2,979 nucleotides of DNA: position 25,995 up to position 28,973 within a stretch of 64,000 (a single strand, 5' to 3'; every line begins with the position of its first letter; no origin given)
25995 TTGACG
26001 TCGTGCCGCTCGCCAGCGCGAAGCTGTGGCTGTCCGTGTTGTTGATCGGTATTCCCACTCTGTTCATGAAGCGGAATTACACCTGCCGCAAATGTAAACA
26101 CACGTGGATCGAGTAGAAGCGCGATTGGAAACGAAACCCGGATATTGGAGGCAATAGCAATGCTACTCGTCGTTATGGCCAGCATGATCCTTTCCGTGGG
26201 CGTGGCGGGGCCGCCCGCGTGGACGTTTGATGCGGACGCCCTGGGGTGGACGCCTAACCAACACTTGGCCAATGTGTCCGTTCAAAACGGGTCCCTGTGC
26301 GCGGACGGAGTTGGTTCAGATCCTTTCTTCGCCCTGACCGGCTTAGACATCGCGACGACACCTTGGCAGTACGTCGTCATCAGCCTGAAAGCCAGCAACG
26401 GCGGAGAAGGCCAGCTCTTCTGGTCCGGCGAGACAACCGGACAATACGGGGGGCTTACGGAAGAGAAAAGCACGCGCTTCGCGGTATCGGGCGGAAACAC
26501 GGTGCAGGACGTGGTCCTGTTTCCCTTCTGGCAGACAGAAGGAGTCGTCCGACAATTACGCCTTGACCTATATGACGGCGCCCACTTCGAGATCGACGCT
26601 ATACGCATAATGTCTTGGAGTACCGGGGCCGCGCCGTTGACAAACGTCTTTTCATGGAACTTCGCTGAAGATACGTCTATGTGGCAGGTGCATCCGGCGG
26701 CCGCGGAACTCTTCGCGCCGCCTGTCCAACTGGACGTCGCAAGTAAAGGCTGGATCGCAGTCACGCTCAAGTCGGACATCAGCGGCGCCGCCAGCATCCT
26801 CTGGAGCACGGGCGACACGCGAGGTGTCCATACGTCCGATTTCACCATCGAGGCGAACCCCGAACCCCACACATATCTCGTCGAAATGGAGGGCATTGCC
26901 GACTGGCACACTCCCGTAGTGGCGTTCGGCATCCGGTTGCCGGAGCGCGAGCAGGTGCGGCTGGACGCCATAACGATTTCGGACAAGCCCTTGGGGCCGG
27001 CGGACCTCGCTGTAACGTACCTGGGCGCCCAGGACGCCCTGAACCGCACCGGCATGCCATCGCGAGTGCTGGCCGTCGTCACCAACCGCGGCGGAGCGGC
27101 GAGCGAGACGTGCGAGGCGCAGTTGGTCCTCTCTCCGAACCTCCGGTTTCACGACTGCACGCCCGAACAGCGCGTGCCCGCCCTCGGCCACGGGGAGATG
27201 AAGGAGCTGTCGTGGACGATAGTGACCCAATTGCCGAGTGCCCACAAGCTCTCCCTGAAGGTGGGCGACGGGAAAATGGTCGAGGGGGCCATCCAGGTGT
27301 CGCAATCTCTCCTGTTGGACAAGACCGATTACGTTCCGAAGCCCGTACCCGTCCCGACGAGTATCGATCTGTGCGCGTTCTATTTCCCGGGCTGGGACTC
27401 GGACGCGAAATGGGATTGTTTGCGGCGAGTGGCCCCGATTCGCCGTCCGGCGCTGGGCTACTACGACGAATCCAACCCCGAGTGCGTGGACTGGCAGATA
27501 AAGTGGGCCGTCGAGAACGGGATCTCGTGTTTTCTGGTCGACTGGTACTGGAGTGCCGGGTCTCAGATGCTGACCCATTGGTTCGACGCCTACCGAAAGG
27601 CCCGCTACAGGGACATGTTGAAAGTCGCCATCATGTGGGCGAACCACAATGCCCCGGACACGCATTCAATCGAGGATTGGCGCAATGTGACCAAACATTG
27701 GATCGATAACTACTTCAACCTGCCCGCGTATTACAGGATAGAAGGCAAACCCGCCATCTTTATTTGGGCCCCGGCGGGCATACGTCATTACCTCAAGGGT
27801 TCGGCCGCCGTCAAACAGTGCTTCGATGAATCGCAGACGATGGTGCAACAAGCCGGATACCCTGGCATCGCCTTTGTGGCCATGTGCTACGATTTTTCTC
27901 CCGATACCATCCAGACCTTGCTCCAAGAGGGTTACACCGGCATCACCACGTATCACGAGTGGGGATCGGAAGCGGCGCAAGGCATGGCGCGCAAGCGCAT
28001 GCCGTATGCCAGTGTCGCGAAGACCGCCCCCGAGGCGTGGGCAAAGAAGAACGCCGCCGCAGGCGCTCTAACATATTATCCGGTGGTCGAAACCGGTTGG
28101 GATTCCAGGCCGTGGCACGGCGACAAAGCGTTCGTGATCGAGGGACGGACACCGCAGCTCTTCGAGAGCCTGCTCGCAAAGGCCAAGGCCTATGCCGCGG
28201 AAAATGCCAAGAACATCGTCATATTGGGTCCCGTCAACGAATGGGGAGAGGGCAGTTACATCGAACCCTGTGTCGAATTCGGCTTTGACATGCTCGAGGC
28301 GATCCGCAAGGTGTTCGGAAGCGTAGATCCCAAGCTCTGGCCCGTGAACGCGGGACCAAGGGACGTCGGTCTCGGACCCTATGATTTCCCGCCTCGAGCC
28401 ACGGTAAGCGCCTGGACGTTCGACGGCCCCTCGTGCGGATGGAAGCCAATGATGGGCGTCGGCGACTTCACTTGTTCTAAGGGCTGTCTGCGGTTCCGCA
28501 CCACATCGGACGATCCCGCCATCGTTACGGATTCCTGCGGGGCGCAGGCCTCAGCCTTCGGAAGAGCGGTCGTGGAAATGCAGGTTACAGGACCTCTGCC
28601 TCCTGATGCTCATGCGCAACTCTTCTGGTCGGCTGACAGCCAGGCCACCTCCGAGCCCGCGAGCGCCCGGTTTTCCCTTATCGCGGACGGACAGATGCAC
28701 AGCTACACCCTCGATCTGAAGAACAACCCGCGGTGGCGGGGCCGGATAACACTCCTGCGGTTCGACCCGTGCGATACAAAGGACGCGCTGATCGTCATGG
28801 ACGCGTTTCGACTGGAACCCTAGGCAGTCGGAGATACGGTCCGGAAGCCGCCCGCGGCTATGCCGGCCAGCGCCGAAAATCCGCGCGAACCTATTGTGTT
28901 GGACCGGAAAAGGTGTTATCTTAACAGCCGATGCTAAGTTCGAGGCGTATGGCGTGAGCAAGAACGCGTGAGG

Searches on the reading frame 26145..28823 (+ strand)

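Call 40: search_protein_families(library=pfam, proteins=[window:26145-28823:+])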
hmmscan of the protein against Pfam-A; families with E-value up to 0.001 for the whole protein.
window:26145-28823:+ (892 aa): 2 families
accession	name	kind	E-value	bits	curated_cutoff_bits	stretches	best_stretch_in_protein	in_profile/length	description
PF14307.12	Glyco_tran_WbsX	-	7.3e-29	101.8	25.1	1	436-720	46-350/350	Glycosyltransferase WbsX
PF16317.11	Glyco_hydro_99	-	7.3e-11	42.2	33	1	435-711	60-309/341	Glycosyl hydrolase family 99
